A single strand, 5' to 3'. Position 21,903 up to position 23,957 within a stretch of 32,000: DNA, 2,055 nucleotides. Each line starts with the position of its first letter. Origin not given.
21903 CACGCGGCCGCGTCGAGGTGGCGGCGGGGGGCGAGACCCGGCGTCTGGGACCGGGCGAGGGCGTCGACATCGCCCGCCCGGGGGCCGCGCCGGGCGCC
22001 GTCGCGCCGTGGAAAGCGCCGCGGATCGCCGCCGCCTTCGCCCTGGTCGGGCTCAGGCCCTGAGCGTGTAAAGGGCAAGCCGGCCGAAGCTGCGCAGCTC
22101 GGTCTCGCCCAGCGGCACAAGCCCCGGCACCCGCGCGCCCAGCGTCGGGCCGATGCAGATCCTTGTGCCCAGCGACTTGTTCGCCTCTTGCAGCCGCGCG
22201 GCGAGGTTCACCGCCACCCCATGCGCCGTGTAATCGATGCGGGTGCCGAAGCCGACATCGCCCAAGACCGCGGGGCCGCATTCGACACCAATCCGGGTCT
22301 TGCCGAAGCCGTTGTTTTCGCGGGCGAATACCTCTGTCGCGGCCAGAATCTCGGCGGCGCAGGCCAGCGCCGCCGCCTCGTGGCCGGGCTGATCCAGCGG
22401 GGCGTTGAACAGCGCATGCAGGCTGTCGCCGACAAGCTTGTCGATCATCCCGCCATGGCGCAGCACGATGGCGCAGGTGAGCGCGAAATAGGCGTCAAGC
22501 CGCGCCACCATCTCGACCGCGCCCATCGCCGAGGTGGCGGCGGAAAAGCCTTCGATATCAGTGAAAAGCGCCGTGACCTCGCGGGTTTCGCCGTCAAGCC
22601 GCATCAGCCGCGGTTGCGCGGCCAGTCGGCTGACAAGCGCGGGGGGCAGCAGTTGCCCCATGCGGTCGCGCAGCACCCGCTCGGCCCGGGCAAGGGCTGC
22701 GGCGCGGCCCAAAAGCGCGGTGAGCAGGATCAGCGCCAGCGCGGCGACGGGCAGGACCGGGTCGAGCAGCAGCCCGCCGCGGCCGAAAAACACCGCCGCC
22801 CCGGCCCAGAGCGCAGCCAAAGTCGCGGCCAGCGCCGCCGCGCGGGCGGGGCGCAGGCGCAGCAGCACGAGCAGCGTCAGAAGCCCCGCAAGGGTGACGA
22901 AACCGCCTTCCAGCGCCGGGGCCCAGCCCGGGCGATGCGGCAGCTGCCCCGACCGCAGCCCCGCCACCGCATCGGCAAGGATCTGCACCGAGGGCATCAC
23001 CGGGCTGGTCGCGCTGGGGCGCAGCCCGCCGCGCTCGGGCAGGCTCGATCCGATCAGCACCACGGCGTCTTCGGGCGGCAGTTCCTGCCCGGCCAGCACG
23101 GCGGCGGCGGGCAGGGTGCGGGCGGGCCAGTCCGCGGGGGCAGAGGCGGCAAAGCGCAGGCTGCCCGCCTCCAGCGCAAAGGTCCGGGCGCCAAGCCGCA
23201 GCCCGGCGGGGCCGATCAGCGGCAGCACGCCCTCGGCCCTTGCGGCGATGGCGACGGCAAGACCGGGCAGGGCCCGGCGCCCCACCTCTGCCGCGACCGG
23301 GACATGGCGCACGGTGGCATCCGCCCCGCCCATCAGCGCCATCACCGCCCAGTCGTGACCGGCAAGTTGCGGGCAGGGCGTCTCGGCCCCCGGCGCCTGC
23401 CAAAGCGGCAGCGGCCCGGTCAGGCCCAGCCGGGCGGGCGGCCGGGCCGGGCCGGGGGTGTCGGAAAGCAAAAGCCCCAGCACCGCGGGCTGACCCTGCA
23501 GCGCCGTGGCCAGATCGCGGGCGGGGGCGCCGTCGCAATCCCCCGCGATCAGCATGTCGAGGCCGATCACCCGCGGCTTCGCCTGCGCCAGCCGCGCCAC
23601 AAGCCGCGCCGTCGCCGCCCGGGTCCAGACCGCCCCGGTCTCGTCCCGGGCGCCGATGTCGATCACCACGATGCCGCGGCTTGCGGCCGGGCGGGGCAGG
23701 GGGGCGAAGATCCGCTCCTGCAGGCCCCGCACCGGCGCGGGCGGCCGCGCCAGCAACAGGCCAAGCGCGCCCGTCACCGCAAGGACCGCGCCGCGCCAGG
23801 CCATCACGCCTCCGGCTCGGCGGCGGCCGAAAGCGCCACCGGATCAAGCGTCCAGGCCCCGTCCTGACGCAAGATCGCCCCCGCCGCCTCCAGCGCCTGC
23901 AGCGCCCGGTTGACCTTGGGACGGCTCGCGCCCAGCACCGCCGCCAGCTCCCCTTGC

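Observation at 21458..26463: Candidate self-contained cAMP circuit: FecR-like periplasmic protein, CHASE2 cyclase, Crp-like regulator and a divergent RTX target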

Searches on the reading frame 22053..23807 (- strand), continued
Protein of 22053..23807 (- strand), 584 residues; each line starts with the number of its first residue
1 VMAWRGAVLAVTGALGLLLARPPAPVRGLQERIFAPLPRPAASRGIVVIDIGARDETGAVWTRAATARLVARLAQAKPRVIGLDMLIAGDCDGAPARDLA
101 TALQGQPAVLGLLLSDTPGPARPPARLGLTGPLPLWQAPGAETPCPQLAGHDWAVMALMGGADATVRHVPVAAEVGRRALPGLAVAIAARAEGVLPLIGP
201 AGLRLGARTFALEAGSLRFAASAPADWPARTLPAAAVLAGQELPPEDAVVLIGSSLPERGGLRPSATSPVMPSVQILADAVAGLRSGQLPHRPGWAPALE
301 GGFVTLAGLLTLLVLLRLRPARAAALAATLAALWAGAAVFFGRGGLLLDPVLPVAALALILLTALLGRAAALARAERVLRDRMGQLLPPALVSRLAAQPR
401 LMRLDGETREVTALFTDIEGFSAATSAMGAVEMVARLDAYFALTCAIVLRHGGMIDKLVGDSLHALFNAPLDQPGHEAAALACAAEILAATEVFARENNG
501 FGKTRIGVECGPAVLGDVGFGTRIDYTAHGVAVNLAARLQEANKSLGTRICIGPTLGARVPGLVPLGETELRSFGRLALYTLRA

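Call 47: search_protein_families(library=pfam, proteins=[L023:9925-10515:+, L041:9726-10676:+, L040:9771-10466:+, L069:9955-11223:+, L080:10445-11542:+, L031:13449-14588:+, L086:13849-14964:+, L051:10744-11379:-, L058:8420-8866:-, L062:3871-4464:+], max_evalue=0.01)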
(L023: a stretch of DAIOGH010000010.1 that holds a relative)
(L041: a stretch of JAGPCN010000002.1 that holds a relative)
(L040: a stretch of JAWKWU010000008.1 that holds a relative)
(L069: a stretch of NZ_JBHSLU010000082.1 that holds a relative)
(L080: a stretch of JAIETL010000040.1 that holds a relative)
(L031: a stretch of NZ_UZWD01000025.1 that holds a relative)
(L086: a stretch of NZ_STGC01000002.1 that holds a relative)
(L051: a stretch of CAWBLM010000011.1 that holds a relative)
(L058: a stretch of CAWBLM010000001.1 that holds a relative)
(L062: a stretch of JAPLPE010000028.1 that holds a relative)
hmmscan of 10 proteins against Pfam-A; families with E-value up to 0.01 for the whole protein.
L023:9925-10515:+ (196 aa): 0 families

L041:9726-10676:+ (316 aa): 0 families

L040:9771-10466:+ (231 aa): 0 families

L069:9955-11223:+ (422 aa): 1 family
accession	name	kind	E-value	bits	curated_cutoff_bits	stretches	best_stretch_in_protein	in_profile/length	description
PF00691.25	OmpA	-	0.0015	19.3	27.2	1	324-393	9-80/98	OmpA family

L080:10445-11542:+ (365 aa): 2 families
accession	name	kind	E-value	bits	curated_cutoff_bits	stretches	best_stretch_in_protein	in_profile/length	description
PF01636.29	APH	-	1.4e-52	179.3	23.2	1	53-275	2-218/239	Phosphotransferase enzyme family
PF02958.26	EcKL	-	0.00048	20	22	1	219-266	210-260/294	Ecdysteroid kinase-like family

L031:13449-14588:+ (379 aa): 2 families
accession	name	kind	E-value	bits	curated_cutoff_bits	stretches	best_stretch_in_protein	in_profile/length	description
PF00196.25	GerE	-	1.3e-05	25.2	23.5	1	321-374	3-56/57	Bacterial regulatory proteins, luxR family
PF08448.16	PAS_4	-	0.0067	17.1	23.1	0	199-288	6-94/110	PAS fold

L086:13849-14964:+ (371 aa): 0 families

L051:10744-11379:- (211 aa): 0 families

L058:8420-8866:- (148 aa): 0 families

L062:3871-4464:+ (197 aa): 1 family
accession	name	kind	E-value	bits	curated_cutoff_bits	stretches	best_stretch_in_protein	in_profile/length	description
PF00353.25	HemolysinCabind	-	1.4e-05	25.4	23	1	61-93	4-36/36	RTX calcium-binding nonapeptide repeat (4 copies)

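Call 61: search_protein_families(library=pfam, proteins=[L073:6822-8726:+, L015:9337-10962:-, L015:10305-11645:+, L015:9541-10788:+, L023:9864-10265:+, L038:9613-10083:+], max_evalue=0.001)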
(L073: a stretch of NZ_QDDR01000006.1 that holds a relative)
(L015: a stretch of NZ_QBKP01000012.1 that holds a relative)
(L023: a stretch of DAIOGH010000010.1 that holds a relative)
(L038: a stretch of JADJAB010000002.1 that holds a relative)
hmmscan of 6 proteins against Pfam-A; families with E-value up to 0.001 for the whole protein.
L073:6822-8726:+ (634 aa): 2 families
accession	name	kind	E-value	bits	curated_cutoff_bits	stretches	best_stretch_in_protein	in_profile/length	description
PF05226.16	CHASE2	-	1.1e-25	91.2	26.3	1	22-338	4-256/257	CHASE2 domain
PF00211.25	Guanylate_cyc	-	1.3e-12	48.1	21.9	1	439-574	7-142/183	Adenylate and Guanylate cyclase catalytic domain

L015:9337-10962:- (541 aa): 0 families

L015:10305-11645:+ (446 aa): 1 family
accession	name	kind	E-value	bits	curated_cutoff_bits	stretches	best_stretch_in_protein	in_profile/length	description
PF05035.17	DGOK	-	6.9e-39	133.9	25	1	187-440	6-279/281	2-keto-3-deoxy-galactonokinase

L015:9541-10788:+ (415 aa): 1 family
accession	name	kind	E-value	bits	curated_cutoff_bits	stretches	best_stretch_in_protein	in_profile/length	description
PF03576.19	Peptidase_S58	-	6.7e-105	351.4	23.9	1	83-394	1-302/307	Peptidase family S58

L023:9864-10265:+ (133 aa): 0 families

L038:9613-10083:+ (156 aa): 2 families
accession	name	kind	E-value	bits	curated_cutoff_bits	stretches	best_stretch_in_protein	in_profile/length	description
PF00127.26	Copper-bind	-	2.8e-11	44.1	21.2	1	76-156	4-99/99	Copper binding proteins, plastocyanin/azurin family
PF13473.12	Cupredoxin_1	-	7e-11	42.5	27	1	76-155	22-104/104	Cupredoxin-like domain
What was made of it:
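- Tried and rejected: Pararhodobacter loci (call 61).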

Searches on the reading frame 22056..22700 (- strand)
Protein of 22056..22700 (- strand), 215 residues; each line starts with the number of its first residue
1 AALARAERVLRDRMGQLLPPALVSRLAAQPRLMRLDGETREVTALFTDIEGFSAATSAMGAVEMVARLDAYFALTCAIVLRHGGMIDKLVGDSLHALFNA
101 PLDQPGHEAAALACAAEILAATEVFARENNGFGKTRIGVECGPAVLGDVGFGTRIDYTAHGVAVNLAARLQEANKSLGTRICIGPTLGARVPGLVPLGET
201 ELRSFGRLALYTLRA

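Call 70: search_solved_structures(query=window:22056-22700:-, max_evalue=1e-12, show_alignments=3)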
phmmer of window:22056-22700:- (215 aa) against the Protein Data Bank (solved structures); distinct sequences matched with E-value up to 1e-12: 14.
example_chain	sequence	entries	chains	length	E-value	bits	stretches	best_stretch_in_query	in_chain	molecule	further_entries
6fht_A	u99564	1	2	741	2.5e-22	83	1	10-184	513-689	Bacteriophytochrome,Adenylate cyclase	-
2w01_A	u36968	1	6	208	1.3e-19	74.2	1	34-184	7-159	ADENYLATE CYCLASE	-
1wc0_A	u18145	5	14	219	6.5e-17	65.3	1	30-175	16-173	ADENYLATE CYCLASE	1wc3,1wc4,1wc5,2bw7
1wc1_A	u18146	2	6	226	1.5e-16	64.2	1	34-175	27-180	ADENYLATE CYCLASE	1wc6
3r5g_A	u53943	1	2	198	7.2e-16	61.9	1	34-176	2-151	CyaB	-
5o5k_A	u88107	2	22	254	4.2e-14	56.2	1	14-181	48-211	Adenylate cyclase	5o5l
7yz9_A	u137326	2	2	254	3.7e-13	53.1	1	14-178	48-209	Adenylate cyclase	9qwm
4p2m_A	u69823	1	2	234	4.3e-13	52.9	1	14-178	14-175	Adenylate cyclase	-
4p2f_A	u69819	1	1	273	4.7e-13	52.8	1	14-178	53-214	Adenylate cyclase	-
4p2x_A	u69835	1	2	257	5.6e-13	52.5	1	14-178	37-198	Adenylate cyclase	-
7yzi_A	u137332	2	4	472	7.4e-13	52.1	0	14-177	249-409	Adenylate cyclase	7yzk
5x4t_A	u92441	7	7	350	8.6e-13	51.9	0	37-181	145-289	Photoactivated adenylyl cyclase | Family 3 adenylate cyclase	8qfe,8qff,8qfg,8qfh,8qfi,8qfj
9f1z_A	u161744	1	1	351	8.7e-13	51.9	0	37-181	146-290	Family 3 adenylate cyclase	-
5x4u_A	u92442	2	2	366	9.5e-13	51.8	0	37-181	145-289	Photoactivated adenylyl cyclase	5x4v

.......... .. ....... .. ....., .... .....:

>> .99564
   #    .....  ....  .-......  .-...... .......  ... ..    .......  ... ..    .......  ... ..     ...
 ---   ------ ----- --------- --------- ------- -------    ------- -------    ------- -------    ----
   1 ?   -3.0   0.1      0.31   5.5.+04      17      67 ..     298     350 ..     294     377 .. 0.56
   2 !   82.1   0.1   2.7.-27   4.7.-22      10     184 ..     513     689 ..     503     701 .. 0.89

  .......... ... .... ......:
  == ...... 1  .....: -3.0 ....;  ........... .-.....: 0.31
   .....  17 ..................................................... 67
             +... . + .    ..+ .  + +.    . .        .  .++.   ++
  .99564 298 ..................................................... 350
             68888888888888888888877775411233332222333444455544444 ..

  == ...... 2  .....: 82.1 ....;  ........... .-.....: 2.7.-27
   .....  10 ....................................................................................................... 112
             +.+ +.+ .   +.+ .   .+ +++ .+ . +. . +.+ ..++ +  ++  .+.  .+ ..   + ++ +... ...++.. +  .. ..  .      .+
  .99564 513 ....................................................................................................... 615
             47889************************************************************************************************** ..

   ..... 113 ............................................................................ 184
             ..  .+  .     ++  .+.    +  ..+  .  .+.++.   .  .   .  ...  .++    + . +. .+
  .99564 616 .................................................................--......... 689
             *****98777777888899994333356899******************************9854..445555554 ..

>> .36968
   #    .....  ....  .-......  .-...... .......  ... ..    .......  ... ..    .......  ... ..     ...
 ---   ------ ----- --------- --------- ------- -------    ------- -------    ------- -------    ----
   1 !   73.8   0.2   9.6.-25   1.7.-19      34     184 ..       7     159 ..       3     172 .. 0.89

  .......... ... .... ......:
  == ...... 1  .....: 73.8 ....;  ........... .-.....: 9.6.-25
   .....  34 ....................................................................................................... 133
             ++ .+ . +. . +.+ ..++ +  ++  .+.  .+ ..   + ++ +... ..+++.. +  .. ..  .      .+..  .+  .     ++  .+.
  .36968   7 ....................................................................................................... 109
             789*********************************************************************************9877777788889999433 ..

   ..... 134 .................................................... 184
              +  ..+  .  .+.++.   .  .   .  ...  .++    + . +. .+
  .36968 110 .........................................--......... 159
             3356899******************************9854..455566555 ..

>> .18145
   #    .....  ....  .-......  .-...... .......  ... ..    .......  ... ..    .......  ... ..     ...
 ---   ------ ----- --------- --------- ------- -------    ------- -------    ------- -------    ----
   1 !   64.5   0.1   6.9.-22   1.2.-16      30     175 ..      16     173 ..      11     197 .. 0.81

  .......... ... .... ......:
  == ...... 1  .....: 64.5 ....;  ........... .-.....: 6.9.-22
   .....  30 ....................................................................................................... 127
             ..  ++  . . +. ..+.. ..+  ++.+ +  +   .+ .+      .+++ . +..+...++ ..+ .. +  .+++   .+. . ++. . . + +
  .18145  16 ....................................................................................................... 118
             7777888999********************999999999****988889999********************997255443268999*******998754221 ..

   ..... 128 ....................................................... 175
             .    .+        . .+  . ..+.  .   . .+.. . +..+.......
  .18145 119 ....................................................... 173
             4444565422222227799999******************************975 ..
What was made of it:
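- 22053..23804 (-): CyaD1-type receptor adenylate cyclase (583 aa): TM1, periplasmic CHASE2, three TM helices, class III catalytic domain. K456 and T526 align with the adenine-specifying Lys/Thr of CyaC, where the guanylate cyclase Cya2 has Glu/Gly (call 70).
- On CyaD1-type CHASE2 class III adenylate cyclase: K and T align with those of CyaC, whereas Cya2 has E and G (call 70).
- The engineered adenylate-cyclase version of Cya2 in 6fht carries Lys at the first position (call 70).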
